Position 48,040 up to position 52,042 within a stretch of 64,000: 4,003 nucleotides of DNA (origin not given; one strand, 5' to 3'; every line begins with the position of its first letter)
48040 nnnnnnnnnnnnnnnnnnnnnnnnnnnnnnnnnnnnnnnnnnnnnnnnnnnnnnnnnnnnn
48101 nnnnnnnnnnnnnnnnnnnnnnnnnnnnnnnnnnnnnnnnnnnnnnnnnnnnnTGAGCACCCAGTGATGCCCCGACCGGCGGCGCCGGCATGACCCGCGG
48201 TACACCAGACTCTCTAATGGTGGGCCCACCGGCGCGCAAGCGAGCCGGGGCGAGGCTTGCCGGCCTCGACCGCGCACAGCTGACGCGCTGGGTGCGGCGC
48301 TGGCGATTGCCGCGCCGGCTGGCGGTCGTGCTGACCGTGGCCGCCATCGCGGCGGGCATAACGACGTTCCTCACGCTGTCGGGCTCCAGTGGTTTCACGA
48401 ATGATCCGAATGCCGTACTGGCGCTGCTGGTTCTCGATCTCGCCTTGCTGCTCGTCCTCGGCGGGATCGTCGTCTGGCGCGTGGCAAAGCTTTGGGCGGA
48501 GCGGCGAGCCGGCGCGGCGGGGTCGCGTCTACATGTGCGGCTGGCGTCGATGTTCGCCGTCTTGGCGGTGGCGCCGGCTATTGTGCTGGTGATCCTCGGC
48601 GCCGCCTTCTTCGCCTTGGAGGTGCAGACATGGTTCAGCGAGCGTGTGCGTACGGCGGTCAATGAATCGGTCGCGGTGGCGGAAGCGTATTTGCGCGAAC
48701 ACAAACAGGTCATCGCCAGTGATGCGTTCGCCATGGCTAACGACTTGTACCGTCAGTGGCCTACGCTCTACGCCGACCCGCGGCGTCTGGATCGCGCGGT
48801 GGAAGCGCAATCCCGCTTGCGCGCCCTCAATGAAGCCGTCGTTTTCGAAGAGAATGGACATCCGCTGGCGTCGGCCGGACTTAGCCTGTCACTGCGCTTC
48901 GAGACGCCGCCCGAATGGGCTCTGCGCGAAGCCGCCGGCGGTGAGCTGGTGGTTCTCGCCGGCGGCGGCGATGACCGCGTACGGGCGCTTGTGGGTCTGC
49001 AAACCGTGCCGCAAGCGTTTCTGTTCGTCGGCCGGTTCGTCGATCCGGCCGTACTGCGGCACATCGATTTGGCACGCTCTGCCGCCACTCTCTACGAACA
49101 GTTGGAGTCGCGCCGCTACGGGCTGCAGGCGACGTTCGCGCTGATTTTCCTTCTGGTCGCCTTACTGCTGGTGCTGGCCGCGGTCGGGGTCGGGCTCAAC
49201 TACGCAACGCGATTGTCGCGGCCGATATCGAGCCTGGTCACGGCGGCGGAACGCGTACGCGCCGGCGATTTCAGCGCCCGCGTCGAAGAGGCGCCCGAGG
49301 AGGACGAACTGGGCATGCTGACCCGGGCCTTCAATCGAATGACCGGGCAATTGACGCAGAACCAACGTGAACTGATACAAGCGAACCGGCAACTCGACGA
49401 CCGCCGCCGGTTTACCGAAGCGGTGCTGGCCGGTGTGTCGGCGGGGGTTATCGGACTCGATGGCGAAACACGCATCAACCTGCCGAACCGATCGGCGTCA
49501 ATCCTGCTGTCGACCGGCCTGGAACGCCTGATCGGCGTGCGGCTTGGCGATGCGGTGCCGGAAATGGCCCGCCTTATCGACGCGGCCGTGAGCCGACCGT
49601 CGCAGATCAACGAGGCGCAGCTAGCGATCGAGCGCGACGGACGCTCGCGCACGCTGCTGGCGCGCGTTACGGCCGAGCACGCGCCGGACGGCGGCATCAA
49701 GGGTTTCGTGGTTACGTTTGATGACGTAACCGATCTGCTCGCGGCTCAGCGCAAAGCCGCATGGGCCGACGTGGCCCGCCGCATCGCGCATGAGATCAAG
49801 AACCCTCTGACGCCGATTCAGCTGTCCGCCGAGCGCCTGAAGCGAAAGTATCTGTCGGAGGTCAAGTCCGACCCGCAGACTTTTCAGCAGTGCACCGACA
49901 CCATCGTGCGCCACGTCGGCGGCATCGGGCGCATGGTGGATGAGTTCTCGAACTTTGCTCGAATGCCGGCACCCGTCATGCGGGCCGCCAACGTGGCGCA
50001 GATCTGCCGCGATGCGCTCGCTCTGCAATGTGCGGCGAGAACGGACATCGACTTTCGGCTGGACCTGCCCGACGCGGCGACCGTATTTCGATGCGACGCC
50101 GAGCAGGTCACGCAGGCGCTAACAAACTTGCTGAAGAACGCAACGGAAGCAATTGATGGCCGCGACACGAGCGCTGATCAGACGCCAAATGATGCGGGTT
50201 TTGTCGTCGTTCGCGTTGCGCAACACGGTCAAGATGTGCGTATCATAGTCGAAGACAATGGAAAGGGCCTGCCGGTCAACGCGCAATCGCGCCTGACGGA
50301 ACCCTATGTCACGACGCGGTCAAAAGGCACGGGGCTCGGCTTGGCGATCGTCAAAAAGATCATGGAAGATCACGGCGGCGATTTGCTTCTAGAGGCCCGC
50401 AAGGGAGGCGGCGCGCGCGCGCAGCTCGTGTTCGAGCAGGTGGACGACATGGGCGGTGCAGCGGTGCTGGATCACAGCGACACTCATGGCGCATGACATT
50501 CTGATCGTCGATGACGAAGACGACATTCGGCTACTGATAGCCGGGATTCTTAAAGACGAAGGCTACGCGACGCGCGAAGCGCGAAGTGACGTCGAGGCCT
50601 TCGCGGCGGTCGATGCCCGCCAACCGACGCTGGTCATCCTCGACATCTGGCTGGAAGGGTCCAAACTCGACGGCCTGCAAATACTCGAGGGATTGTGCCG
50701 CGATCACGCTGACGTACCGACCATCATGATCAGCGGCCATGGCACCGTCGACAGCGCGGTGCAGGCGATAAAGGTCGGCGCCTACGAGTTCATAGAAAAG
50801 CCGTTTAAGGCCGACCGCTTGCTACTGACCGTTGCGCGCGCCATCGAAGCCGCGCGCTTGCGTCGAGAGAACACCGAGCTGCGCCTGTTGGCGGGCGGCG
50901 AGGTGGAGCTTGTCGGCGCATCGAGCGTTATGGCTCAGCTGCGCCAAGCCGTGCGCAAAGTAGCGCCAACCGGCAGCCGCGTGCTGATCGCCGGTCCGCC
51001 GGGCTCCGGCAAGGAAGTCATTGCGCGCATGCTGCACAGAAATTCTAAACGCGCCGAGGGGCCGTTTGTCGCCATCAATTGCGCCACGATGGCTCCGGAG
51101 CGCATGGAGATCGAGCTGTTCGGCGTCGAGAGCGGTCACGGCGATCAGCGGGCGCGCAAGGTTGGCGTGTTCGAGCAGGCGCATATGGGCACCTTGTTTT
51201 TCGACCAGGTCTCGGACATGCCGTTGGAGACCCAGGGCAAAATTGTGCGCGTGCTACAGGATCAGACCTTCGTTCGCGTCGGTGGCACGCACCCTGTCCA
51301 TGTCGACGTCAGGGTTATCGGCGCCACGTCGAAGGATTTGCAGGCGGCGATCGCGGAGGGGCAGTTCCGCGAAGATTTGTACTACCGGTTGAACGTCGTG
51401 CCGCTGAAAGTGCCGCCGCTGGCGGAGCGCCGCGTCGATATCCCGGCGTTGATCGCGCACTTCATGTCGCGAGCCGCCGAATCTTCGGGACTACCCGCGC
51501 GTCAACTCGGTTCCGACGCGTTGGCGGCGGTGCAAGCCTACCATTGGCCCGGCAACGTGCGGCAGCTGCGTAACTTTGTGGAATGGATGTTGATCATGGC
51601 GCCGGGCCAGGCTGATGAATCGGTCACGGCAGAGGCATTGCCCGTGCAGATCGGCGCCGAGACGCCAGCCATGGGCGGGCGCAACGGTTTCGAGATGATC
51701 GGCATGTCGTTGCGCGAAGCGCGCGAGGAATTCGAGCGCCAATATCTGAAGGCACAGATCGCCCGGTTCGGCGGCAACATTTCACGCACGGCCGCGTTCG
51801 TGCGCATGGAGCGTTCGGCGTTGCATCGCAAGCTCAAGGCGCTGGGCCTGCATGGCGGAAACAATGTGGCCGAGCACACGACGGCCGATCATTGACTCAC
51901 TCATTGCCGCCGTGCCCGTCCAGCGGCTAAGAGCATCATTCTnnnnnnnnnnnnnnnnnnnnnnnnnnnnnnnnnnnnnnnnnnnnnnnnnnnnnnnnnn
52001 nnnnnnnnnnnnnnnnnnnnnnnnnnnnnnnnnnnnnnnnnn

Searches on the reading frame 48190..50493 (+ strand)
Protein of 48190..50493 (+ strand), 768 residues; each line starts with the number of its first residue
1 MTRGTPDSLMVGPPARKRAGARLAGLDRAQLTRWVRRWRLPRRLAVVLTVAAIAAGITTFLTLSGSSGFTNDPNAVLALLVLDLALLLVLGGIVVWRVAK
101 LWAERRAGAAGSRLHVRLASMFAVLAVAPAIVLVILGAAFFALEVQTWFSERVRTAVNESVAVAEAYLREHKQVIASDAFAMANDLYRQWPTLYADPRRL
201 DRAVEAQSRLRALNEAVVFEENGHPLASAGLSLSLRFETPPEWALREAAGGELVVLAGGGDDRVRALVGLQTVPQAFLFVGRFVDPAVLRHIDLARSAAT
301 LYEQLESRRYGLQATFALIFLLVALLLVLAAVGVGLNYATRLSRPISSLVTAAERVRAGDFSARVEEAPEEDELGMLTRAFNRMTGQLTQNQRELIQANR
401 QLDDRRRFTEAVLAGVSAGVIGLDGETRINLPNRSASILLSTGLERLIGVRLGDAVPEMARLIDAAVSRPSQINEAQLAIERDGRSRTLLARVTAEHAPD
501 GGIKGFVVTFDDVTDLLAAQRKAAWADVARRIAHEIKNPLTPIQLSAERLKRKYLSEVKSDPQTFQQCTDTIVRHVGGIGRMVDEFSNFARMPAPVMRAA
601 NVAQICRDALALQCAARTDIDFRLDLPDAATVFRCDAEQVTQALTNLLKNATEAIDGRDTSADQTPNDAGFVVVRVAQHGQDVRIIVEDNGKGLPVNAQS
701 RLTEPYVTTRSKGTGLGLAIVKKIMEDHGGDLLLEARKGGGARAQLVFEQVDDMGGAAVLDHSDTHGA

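Call 40: search_protein_families(library=pfam, proteins=[window:48190-50493:+], max_evalue=0.0001)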
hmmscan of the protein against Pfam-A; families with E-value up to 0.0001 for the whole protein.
window:48190-50493:+ (768 aa): 6 families
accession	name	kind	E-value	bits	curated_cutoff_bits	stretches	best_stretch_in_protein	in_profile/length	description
PF19312.4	NtrY_N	-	2.6e-35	122.7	23.2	1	46-326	6-291/291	NtrY N-terminal region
PF02518.31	HATPase_c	-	2.1e-20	73.6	26.4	1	636-748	2-107/111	Histidine kinase-, DNA gyrase B-, and HSP90-like ATPase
PF00672.30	HAMP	-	1.8e-14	54.2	25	1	339-389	3-52/53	HAMP domain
PF00512.31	HisKA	-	7.4e-11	42.4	26.9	1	527-593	4-64/66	His Kinase A (phospho-acceptor) domain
PF00989.32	PAS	-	1.5e-06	28.7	22.6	1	410-513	4-113/113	PAS fold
PF08448.16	PAS_4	-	5.5e-06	27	23.1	1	416-515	4-107/110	PAS fold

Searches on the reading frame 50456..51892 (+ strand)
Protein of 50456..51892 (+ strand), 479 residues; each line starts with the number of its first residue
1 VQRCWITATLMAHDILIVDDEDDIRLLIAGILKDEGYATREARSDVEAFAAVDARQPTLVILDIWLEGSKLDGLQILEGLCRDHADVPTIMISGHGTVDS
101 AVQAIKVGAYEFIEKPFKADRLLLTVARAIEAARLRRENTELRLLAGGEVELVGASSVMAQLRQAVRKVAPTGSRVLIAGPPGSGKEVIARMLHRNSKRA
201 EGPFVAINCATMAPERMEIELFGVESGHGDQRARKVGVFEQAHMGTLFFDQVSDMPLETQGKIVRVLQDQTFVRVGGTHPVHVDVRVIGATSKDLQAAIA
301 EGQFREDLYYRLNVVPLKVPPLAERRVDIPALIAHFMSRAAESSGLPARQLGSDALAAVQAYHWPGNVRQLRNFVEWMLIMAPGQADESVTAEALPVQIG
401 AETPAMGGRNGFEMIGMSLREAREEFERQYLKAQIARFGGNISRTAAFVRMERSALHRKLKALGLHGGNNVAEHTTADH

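Call 40: search_protein_families(library=pfam, proteins=[window:50456-51892:+], max_evalue=0.0001)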
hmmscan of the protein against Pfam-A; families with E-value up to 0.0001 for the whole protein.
window:50456-51892:+ (479 aa): 6 families
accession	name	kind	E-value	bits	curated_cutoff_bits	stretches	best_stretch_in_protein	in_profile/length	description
PF00158.32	Sigma54_activat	-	1.8e-56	190.9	20.2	1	152-317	1-167/168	Sigma-54 interaction domain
PF00072.30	Response_reg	-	1.7e-25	89.7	30.2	1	15-125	1-109/111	Response regulator receiver domain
PF14532.12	Sigma54_activ_2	-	7.7e-23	81.7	25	1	153-322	1-138/138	Sigma-54 interaction domain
PF25601.1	AAA_lid_14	-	3.8e-22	78.4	27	1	324-404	2-79/87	AAA+ ATPase lid domain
PF02954.25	HTH_8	-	1.8e-11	44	22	1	423-462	2-41/42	Bacterial regulatory protein, Fis family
PF13191.12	AAA_16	-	2.6e-05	25.2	32.6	0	152-212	2-63/167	AAA ATPase domain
